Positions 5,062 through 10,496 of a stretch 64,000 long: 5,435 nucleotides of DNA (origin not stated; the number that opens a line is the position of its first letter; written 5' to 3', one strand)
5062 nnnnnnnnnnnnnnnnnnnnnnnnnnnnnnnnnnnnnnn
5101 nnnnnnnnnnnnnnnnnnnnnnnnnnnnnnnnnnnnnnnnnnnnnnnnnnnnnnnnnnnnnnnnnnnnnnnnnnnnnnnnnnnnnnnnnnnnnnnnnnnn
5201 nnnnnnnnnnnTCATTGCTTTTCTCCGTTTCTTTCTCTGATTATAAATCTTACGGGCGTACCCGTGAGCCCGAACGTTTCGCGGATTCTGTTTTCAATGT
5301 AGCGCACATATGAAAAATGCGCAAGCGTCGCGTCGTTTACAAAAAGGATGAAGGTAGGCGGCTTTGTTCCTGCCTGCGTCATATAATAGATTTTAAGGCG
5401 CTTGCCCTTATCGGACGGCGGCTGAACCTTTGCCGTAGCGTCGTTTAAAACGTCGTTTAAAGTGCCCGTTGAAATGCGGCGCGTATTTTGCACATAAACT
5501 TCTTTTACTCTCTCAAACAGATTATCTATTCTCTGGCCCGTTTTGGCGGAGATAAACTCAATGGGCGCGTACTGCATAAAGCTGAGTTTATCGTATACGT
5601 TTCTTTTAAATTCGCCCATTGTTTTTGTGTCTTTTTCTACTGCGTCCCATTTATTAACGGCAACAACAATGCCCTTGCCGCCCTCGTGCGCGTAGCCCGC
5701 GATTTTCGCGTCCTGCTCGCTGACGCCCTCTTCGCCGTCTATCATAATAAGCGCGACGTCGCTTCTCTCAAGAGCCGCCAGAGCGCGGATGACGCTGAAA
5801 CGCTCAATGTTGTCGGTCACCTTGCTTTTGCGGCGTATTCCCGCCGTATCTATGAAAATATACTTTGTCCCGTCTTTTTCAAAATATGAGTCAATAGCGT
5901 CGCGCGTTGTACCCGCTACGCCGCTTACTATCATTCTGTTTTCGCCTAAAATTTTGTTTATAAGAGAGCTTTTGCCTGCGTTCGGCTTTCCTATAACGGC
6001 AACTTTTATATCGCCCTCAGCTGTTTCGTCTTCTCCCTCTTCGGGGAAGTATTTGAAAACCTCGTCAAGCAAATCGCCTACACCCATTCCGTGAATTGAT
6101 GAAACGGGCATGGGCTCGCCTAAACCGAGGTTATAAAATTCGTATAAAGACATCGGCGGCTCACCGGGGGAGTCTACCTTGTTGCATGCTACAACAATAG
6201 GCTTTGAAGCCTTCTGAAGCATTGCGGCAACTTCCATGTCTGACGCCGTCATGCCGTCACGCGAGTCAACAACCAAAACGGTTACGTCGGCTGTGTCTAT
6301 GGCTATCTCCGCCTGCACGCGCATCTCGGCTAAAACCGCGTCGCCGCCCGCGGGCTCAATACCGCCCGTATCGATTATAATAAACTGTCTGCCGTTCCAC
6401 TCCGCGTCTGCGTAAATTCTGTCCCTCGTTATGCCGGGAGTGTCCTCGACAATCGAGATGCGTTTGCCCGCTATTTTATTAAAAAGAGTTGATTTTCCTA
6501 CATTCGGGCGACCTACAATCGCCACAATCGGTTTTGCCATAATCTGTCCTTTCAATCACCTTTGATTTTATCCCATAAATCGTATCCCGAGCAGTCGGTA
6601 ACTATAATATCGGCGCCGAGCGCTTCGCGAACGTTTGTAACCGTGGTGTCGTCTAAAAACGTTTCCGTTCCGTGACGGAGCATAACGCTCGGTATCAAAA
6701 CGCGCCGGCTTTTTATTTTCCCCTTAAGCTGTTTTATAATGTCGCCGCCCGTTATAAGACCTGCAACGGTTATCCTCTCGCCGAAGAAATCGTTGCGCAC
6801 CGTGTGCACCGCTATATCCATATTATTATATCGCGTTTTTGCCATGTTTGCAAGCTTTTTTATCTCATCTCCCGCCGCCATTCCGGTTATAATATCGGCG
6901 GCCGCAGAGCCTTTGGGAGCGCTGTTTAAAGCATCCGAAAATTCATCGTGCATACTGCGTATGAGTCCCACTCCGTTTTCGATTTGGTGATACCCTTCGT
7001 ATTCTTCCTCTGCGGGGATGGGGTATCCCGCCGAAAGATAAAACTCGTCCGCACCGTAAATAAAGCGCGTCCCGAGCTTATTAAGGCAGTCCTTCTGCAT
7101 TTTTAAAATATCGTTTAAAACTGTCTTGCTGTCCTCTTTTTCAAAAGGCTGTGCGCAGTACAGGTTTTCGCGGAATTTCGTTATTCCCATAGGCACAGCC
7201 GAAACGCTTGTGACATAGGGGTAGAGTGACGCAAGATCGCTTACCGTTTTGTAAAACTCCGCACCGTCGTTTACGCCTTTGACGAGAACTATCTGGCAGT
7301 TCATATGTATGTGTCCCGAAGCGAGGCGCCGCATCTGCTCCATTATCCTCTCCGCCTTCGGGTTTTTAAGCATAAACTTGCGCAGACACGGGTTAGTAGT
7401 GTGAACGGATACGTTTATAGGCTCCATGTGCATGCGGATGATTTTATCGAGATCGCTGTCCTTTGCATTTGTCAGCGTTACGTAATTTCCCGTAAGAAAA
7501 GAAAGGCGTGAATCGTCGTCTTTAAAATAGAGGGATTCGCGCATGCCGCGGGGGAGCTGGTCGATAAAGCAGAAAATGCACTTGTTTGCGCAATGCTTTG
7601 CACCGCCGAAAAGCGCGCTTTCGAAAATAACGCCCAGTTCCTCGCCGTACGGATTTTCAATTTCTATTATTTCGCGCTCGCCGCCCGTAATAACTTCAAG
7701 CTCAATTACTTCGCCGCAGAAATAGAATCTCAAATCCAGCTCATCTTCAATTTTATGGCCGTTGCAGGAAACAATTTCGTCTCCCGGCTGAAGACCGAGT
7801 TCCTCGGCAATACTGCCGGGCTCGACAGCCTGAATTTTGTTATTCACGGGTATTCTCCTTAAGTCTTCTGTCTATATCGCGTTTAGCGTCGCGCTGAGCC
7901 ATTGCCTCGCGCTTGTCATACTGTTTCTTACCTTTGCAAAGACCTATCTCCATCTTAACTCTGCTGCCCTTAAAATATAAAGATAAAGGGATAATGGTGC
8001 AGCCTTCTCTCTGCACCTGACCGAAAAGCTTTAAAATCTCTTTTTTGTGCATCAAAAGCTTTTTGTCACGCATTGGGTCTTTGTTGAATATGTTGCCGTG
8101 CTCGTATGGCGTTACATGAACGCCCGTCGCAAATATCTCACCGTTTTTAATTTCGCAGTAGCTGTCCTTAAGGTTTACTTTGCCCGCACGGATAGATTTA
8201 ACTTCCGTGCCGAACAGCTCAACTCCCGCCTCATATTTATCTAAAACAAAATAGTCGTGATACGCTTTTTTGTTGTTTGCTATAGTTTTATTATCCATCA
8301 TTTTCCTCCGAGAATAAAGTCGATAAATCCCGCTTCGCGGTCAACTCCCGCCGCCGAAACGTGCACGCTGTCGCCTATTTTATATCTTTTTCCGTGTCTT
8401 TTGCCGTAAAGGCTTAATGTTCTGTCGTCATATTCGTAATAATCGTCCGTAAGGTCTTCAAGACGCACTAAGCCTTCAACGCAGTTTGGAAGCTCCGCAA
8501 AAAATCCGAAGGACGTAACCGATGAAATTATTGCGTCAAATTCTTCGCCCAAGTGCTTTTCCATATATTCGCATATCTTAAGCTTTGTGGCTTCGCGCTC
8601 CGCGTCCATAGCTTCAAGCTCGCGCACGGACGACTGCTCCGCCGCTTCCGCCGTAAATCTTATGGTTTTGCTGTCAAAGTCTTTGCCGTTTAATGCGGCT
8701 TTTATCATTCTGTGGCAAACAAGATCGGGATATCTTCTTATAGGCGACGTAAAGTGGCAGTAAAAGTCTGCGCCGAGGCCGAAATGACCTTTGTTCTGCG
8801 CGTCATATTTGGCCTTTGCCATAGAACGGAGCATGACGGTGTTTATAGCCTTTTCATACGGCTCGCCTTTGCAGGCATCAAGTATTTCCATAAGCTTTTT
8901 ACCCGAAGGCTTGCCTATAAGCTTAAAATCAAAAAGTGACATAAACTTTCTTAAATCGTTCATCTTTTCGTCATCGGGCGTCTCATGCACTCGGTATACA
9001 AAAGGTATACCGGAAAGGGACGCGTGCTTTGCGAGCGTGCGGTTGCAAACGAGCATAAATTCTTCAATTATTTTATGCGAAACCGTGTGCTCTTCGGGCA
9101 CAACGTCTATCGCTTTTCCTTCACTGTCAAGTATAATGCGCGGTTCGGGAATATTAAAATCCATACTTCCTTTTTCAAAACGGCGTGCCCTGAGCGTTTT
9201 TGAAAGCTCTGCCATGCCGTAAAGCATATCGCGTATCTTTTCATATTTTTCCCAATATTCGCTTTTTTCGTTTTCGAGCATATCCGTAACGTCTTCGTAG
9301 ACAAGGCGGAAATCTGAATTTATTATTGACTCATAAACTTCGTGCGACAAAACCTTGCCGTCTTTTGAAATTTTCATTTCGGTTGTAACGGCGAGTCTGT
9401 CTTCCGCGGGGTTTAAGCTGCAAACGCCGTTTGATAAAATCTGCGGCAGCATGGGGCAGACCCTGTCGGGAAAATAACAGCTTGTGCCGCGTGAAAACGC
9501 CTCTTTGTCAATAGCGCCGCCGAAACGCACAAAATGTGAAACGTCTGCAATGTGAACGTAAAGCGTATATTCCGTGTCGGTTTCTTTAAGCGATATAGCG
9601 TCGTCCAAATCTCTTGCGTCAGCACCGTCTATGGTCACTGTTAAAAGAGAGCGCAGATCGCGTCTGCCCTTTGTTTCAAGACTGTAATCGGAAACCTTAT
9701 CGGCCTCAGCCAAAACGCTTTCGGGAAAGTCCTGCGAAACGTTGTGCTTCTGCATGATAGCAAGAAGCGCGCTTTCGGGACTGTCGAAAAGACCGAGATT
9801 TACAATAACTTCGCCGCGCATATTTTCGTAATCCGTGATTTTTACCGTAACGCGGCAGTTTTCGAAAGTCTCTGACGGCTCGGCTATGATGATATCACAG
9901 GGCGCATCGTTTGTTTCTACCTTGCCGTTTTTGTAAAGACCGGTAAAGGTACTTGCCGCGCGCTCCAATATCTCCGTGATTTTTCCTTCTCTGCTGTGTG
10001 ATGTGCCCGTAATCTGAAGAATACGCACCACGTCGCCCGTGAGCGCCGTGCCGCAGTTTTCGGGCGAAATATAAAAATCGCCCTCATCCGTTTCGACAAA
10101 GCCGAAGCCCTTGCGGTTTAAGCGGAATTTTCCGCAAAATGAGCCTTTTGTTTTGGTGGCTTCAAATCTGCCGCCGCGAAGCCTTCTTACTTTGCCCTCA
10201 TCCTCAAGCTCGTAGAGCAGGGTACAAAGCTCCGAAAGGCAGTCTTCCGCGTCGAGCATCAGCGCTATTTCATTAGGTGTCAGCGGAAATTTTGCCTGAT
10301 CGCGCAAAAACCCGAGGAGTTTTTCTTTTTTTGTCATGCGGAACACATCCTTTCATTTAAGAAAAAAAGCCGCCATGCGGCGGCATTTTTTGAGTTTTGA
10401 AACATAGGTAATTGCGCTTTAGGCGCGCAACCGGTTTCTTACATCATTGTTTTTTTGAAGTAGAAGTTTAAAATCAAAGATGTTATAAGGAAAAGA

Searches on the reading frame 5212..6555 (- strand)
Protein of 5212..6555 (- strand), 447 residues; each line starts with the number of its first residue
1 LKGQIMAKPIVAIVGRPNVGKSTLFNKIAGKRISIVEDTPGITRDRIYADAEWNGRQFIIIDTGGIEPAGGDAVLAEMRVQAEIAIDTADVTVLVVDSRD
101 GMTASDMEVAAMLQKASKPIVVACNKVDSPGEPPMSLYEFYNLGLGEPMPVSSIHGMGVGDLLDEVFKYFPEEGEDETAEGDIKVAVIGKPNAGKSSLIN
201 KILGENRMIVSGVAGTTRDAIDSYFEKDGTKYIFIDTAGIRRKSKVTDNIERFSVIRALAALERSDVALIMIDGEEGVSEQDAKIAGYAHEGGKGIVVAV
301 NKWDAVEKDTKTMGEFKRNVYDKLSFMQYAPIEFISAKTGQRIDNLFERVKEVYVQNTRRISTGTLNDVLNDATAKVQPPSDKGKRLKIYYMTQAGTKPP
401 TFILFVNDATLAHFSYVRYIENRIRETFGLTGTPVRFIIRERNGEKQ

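Call 33: find_encoding_contigs(protein=window:5212-6555:-, flank=10000, max_places=1)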
Protein window:5212-6555:- (447 aa): no gene with exactly this product is on record in the collection.

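Call 34: search_protein_families(library=pfam, proteins=[window:5212-6555:-], max_evalue=0.00001)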
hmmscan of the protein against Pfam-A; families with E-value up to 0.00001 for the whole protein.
window:5212-6555:- (447 aa): 9 families
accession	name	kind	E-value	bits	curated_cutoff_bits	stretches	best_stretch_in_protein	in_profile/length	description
PF01926.29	MMR_HSR1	-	1e-58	196.8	21.9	2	11-126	2-113/113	50S ribosome-binding GTPase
PF14714.11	KH_dom-like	-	5.2e-36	123.2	27.3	1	360-440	1-81/81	KH-domain-like of EngA bacterial GTPase enzymes, C-terminal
PF00009.33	GTP_EFTU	-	3.4e-28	99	26.5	2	184-352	5-184/188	Elongation factor Tu GTP binding domain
PF02421.24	FeoB_N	-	2.1e-26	92.8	27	2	11-129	3-117/156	Ferrous iron transport protein B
PF04548.22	AIG1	-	1.9e-12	47.4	27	0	12-115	4-109/212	AIG1 family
PF00350.29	Dynamin_N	-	1e-11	45.6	27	0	185-219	1-34/168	Dynamin family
PF03193.22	RsgA_GTPase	-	4.4e-08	33.6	30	0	185-215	109-139/174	RsgA GTPase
PF08477.19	Roc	-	3.4e-07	31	27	0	11-128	2-119/119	Ras of Complex, Roc, domain of DAPkinase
PF00005.33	ABC_tran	-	2.8e-06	28.4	25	0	4-32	7-35/137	ABC transporter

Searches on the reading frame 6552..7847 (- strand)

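Call 34: search_protein_families(library=pfam, proteins=[window:6552-7847:-], max_evalue=0.00001)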
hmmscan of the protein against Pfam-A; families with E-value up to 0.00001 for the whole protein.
window:6552-7847:- (431 aa): 3 families
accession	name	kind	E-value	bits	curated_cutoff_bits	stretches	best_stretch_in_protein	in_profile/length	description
PF04459.17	DUF512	-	3.5e-70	235.8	25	1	218-417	1-200/202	Protein of unknown function (DUF512)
PF19238.5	Radical_SAM_2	-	1.7e-64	216.5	26.7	1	67-215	3-151/151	Radical SAM-like domain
PF17820.7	PDZ_6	-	6.7e-10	39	27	1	5-52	2-52/54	PDZ domain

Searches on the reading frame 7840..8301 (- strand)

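Call 34: search_protein_families(library=pfam, proteins=[window:7840-8301:-], max_evalue=0.00001)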
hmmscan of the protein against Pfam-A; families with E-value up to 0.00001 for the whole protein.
window:7840-8301:- (153 aa): 1 family
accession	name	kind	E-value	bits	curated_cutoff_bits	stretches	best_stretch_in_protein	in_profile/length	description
PF01668.23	SmpB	-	4.3e-64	215.2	27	1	7-148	1-142/143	SmpB protein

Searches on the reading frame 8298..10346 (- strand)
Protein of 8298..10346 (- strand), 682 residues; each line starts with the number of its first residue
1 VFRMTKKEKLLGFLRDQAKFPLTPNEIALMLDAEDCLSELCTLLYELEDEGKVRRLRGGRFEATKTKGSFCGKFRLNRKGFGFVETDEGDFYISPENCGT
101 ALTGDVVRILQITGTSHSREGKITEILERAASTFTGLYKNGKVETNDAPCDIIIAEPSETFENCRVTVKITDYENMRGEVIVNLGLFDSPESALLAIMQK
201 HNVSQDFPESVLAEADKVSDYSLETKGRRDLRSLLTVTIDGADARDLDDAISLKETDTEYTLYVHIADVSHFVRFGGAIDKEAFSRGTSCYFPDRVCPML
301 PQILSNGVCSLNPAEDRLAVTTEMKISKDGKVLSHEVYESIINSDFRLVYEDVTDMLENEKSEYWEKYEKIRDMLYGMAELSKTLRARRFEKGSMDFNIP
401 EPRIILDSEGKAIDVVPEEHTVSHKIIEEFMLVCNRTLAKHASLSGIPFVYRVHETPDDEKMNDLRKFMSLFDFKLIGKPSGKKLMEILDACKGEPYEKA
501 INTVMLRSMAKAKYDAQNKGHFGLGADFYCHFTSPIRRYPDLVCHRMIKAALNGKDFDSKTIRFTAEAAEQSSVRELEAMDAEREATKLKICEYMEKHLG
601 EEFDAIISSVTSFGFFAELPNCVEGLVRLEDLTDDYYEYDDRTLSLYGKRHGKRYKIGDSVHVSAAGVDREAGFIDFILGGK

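Call 30: find_encoding_contigs(protein=window:8298-10346:-, flank=10000, max_places=1)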
Protein window:8298-10346:- (682 aa): no gene with exactly this product is on record in the collection.

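Call 34: search_protein_families(library=pfam, proteins=[window:8298-10346:-], max_evalue=0.00001)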
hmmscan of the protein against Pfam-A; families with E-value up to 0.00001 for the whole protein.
window:8298-10346:- (682 aa): 4 families
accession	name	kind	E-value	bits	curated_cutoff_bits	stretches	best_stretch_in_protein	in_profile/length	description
PF00773.25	RNB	-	5.8e-116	387.8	29.3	1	228-553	1-325/326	RNB domain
PF08206.17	OB_RNB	-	1.6e-10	40.9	24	1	72-125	1-57/58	Ribonuclease B OB domain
PF17876.7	CSD2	-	4.4e-10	39.9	26.2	0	151-208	12-74/74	Cold shock domain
PF00575.29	S1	-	3.3e-09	37.4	22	1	599-676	4-70/74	S1 RNA binding domain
